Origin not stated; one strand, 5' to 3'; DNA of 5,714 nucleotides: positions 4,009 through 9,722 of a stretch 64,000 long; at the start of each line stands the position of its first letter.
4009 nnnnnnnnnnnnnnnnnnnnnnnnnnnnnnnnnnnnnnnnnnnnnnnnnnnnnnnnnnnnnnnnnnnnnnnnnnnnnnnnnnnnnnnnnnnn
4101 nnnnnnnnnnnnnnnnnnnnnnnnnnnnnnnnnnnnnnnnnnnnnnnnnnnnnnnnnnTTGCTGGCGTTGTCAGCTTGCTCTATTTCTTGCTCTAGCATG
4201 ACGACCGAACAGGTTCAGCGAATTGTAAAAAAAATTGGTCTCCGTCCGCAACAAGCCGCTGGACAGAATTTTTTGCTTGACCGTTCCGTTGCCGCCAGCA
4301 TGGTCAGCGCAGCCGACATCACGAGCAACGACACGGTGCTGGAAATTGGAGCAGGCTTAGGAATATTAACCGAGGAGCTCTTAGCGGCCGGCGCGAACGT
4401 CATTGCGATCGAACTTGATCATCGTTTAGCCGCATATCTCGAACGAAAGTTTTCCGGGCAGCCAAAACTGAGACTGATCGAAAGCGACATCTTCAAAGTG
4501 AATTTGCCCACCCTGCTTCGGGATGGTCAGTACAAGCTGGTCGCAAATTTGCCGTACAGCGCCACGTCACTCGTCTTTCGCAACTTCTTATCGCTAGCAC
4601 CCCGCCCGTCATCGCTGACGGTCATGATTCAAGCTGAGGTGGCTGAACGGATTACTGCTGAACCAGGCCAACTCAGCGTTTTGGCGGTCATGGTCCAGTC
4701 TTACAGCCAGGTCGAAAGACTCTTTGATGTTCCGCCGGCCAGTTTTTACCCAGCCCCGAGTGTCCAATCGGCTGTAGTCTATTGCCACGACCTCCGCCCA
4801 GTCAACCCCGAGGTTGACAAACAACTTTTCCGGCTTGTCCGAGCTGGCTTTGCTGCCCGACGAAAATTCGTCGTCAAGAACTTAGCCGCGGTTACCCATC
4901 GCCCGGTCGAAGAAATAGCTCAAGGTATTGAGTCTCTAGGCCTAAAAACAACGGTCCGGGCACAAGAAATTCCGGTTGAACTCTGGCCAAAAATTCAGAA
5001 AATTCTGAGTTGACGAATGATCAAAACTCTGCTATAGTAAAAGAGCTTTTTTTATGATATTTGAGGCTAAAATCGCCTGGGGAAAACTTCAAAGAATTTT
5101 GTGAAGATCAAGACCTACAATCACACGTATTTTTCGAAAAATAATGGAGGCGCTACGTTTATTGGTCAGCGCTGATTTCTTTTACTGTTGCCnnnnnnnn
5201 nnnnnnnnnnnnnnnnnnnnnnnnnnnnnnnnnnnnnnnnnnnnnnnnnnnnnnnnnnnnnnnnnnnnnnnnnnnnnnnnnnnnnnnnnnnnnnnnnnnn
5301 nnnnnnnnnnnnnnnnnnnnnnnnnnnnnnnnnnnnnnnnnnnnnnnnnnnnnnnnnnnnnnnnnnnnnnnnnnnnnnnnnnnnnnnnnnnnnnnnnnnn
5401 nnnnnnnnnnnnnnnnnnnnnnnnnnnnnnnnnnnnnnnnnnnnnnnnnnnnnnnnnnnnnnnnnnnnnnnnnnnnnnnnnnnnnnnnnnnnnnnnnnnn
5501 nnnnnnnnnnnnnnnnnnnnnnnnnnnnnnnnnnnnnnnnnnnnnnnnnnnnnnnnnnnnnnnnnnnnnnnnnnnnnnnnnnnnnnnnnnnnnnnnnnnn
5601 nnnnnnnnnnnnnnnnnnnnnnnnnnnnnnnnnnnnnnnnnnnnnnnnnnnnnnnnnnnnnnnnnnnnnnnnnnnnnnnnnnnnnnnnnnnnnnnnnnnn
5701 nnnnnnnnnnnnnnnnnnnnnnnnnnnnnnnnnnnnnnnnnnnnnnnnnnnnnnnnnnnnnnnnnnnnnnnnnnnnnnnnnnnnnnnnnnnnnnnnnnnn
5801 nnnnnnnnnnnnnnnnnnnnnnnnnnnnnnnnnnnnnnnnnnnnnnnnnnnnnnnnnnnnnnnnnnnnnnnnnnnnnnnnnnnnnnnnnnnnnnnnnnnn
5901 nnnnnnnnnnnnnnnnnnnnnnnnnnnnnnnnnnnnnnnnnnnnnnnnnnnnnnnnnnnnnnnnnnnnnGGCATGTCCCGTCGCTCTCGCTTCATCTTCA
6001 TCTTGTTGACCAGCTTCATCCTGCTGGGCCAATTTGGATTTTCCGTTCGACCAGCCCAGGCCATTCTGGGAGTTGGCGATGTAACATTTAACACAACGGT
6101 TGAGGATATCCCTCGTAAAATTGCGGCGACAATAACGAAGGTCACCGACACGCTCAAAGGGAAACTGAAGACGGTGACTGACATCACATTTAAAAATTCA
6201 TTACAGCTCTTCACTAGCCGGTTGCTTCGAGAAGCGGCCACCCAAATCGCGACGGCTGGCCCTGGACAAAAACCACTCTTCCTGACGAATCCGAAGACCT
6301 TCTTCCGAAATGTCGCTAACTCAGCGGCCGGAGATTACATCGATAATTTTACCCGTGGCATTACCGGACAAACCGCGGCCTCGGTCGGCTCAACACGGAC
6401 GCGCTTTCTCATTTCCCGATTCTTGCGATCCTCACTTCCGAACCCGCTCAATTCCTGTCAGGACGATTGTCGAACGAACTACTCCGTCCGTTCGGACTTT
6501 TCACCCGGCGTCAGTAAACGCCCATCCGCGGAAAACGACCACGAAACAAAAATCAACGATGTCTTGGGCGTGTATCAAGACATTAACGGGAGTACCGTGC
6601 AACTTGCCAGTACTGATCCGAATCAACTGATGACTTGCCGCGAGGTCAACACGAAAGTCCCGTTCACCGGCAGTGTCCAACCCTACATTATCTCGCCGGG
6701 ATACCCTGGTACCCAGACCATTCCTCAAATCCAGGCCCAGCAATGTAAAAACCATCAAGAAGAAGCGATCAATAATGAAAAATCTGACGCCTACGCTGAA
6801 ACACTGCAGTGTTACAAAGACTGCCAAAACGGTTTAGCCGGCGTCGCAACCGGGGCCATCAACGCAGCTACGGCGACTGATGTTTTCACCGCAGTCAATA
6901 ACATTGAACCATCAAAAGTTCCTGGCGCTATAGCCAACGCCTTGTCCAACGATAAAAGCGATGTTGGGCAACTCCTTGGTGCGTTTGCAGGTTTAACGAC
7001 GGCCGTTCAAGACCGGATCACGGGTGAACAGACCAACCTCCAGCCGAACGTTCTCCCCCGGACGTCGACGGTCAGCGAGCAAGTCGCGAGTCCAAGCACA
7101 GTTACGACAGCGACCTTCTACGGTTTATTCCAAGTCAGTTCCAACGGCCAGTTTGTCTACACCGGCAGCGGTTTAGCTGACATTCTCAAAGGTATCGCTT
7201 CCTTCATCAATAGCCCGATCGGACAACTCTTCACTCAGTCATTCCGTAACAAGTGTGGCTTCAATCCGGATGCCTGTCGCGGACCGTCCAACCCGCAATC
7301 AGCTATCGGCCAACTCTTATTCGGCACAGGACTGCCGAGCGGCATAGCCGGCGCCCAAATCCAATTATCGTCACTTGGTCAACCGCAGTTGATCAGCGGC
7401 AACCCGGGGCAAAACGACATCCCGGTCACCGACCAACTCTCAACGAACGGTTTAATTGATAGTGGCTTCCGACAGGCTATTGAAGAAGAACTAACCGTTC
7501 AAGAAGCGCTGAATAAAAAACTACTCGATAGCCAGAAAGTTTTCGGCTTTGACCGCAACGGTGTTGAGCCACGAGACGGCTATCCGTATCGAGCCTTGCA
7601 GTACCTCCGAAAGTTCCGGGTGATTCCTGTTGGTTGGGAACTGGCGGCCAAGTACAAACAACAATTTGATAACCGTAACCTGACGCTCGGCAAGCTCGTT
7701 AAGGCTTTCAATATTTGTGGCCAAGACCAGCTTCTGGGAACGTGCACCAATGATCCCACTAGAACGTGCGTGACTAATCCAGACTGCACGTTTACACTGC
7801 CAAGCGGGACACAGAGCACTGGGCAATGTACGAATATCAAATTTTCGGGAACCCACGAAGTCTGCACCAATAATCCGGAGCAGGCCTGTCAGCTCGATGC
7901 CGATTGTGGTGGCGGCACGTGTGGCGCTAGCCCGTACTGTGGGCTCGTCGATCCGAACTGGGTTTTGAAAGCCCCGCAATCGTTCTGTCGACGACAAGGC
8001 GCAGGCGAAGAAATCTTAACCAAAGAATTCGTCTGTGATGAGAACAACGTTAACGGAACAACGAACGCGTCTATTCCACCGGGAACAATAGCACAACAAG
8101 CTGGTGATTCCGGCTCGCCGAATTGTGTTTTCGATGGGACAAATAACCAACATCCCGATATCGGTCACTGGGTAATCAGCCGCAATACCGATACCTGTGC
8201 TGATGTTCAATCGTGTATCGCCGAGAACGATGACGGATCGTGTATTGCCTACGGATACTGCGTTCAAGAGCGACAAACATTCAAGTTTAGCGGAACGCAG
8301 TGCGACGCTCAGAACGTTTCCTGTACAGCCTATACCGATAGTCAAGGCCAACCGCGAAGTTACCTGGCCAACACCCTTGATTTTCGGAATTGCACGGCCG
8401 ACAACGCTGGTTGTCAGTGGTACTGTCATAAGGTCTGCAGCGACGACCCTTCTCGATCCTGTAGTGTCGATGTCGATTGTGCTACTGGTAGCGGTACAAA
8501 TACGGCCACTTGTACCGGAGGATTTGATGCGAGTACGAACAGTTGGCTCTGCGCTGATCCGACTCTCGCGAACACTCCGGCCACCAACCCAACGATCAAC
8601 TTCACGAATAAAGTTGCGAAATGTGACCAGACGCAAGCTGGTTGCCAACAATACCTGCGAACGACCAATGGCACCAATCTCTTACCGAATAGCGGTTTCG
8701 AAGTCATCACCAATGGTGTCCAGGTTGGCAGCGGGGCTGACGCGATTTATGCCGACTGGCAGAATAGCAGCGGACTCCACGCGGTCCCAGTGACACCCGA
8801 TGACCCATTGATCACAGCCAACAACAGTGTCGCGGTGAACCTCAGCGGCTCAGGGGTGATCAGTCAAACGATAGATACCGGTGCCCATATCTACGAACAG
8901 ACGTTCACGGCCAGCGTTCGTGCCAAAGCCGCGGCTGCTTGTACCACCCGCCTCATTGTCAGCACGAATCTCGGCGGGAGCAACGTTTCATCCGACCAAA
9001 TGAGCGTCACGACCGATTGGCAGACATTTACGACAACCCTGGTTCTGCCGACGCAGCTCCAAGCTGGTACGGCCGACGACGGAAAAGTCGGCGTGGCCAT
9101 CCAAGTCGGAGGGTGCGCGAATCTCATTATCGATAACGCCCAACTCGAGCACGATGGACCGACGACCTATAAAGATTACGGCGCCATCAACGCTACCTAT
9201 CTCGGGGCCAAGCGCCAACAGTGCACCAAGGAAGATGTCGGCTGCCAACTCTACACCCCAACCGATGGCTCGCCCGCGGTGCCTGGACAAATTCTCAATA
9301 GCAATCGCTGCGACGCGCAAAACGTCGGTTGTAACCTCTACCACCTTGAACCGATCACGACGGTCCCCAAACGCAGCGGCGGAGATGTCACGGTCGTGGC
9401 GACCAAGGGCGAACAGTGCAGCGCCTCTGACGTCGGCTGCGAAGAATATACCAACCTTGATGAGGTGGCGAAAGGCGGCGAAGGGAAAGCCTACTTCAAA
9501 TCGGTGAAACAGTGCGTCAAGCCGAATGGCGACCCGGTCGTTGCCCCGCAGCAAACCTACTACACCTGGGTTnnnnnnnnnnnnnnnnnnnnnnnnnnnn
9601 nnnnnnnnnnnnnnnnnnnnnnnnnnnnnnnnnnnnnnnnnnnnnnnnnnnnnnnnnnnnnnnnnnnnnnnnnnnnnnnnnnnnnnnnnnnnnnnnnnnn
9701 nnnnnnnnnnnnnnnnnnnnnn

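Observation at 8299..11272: Novel repeated Cys motif C-x5-(G/S)-C-x-x-Y (at least 10 copies) in giant protein 1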

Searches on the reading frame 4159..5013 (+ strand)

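Call 6: search_protein_families(library=pfam, proteins=[window:4159-5013:+], max_evalue=0.1)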
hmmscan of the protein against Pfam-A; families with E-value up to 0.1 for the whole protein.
window:4159-5013:+ (284 aa): 6 families
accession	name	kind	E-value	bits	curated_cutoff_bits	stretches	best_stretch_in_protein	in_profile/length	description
PF00398.26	RrnaAD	-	7.8e-46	156.7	24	1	32-283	6-261/263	Ribosomal RNA adenine dimethylase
PF13649.12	Methyltransf_25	-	8.3e-06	26.9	27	1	60-128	1-68/97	Methyltransferase domain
PF08241.18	Methyltransf_11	-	4.6e-05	24.4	21.2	1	61-117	1-57/95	Methyltransferase domain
PF13489.12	Methyltransf_23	-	0.0042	17.3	27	1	54-91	20-57/164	Methyltransferase domain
PF08242.18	Methyltransf_12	-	0.012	16.8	30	1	61-112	1-54/98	Methyltransferase domain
PF01135.25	PCMT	-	0.067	13.4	20.3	0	42-134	59-144/210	Protein-L-isoaspartate(D-aspartate) O-methyltransferase (PCMT)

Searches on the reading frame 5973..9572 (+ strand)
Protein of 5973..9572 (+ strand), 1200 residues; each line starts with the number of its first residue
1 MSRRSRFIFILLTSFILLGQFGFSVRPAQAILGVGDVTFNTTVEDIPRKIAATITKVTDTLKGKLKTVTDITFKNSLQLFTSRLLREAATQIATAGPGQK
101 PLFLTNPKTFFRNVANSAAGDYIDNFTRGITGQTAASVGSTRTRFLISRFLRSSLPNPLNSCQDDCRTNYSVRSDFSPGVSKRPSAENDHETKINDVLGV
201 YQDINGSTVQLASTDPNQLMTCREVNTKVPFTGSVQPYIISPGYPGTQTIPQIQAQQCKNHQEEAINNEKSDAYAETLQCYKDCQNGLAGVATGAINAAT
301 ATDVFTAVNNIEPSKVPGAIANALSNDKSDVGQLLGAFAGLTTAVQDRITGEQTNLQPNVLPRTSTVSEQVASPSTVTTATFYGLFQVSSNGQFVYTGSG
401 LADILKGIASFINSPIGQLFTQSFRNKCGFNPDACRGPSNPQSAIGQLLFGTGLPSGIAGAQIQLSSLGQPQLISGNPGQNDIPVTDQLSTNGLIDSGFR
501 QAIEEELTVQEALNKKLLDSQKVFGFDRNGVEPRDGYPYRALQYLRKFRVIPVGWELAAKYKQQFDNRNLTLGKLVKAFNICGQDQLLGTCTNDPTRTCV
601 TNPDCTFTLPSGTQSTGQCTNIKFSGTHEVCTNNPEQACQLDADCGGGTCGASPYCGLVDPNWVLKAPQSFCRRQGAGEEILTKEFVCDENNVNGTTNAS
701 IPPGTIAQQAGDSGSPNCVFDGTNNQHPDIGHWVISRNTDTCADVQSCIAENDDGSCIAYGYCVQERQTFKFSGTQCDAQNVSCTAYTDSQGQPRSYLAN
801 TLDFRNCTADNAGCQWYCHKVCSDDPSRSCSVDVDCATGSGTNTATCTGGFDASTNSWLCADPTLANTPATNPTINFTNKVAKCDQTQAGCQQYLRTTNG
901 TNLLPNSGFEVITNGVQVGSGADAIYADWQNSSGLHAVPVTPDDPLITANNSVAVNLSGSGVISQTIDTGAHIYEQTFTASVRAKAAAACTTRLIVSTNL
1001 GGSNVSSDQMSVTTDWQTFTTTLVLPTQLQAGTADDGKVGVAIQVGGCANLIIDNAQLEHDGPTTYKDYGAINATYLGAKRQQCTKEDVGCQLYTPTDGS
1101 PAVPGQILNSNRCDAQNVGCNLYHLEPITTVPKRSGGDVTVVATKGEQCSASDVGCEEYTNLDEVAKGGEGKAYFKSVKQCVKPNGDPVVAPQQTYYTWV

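Call 75: predict_structure(alignment_id=A4)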
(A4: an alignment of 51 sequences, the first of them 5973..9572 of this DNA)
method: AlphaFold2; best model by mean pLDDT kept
length: 1200 residues; sequences in the alignment: 51
mean_pLDDT: 66.4   pTM: 0.36
mean pLDDT of the five models: 66.4, 63.7, 61.9, 60.5, 59.4
residues with pLDDT >= 90: 253; 70-90: 311; 50-70: 236; < 50: 400
segments of 3 or more residues with pLDDT < 50: 21-47, 94-109, 130-156, 246-248, 301-315, 324-403, 425-428, 430-479, 677-681, 763-807, 809-812, 868-870, 1086-1094, 1098-1101, 1103-1123, 1130-1133, 1139-1200
pLDDT, mean of each block of 10 residues (from residue 1): 67 66 36 36 43 60 52 60 59 44 45 54 54 40 45 55 86 91 90 93 87 90 80 75 62 88 92 90 75 59 39 47 46 41 41 34 38 40 34 44 49 53 49 42 43 42 46 41 84 91 95 96 93 92 90 91 89 90 73 87 86 87 72 81 83 88 91 59 75 90 75 82 87 68 73 75 41 40 44 42 43 62 71 67 66 66 53 61 71 73 90 92 93 93 74 91 88 85 95 92 83 95 83 77 92 93 85 71 49 48 47 37 49 52 34 32 44 40 42 39
secondary structure, 60 per line:
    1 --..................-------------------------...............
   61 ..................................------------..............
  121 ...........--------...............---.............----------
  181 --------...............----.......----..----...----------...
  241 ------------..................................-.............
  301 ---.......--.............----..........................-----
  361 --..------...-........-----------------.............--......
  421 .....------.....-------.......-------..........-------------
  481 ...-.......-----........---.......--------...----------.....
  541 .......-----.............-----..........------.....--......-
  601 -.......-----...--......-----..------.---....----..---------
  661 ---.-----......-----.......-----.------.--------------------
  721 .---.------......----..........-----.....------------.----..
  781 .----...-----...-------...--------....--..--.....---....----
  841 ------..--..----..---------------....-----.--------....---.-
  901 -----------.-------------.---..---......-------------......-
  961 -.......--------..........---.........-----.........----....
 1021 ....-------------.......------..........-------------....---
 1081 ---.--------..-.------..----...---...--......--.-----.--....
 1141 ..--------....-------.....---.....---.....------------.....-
elements in order (helices of 4 or more, strands of 3 or more residues): H3-20 H46-94 H107-131 H140-154 H158-170 H189-203 H208-214 E225-227 E238-240 H255-286 H288-300 H304-310 H313-325 H330-355 E371-373 H375-382 H400-412 H415-425 H432-436 H444-450 H458-467 E481-483 H485-491 H497-504 H509-514 E523-525 E536-538 H539-547 H553-565 H572-580 E587-591 E594-599 H602-605 E606-608 E614-616 E619-624 H642-645 E670-675 E681-687 E732-737 E742-751 E757-761 E786-788 E794-796 E815-818 E825-829 H833-836 E874-877 E892-895 E935-940 E954-959 E962-968 E977-986 E990-998 E1004-1012 E1017-1024 E1038-1044 E1051-1060 E1074-1077 E1120-1125 E1137-1142 H1151-1154 H1162-1166 H1170-1174 E1178-1182 E1195-1199

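Call 77: fold_search(model_id=the predicted structure, library=pdb)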
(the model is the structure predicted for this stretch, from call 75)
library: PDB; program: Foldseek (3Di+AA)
matches with E <= 10: 1159; with E <= 0.001: 141
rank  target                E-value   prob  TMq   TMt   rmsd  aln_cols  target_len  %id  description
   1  8xmz_A                7.2e-07  1.00  0.10  0.76   4.3       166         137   13  Crystal structure of a novel porphyran-binding carbohydrate binding module (released 2024-01-17)
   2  1gui_A                1.6e-06  1.00  0.10  0.60   6.3       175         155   18  CBM4 structure and function (released 2002-09-26)
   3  4xup_E                2.1e-06  1.00  0.11  0.64   6.3       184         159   14  Structure of the N-terminal CBM22-1-CBM22-2 tandem domain from Paenibacillus barcinonensis Xyn10C (released 2015-06-03)
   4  4d0q                  2.2e-06  1.00  0.10  0.64   4.4       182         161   14  Hyaluronan Binding Module of the Streptococcal Pneumoniae Hyaluronate Lyase (released 2014-08-06)
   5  9h99                  2.3e-06  1.00  0.10  0.11   4.4       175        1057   12  Native structure of the full-length pesticidal protein Cry1Ca18 at pH7, from crystals formed in vivo (released 2025-11-12)
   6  4xup_C                2.4e-06  1.00  0.11  0.65   5.5       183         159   14  Structure of the N-terminal CBM22-1-CBM22-2 tandem domain from Paenibacillus barcinonensis Xyn10C (released 2015-06-03)
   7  4w8j                  3.0e-06  1.00  0.10  0.11   4.0       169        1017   12  Structure of the full-length insecticidal protein Cry1Ac reveals intriguing details of toxin packaging into in vivo form (released 2014-09-17)
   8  8w7n                  4.2e-06  1.00  0.10  0.11   3.7       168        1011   12  Crystal structure of the in-cell Cry1Aa purified from Bacillus thuringiensis (released 2024-03-06)
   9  2y6k_A                4.7e-06  1.00  0.11  0.65   4.3       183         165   15  Xylotetraose bound to X-2 engineered mutated CBM4-2 Carbohydrate Binding Module from a Thermostable Rhodothermus marin (released 2012-03-07)
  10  2xom_A                4.7e-06  1.00  0.10  0.67   4.5       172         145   16  Atomic resolution structure of TmCBM61 in complex with beta-1,4- galactotriose (released 2010-09-08)
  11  3jxs_A                6.0e-06  1.00  0.11  0.64   4.6       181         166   14  Crystal structure of XG34, an evolved xyloglucan binding CBM (released 2009-10-27)
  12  2xon_L                6.6e-06  1.00  0.10  0.66   4.9       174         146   17  Structure of TmCBM61 in complex with beta-1,4-galactotriose at 1.4 A resolution (released 2010-09-08)
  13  9qxq                  7.0e-06  1.00  0.10  0.11   4.4       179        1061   12  native structure of full-length pesticidal protein Cry1Ca18 at pH9, from crystals formed in vivo (released 2026-02-11)
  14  9jsi_F                7.3e-06  1.00  0.09  0.20  17.6       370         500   12  Clostridium perfringens iota toxin pore Ib in prepore II state (released 2025-05-14)
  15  4xuo_A                7.7e-06  1.00  0.11  0.65   4.6       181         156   14  Structure of the CBM22-1 xylan-binding domain from Paenibacillus barcinonensis Xyn10C (released 2015-06-03)
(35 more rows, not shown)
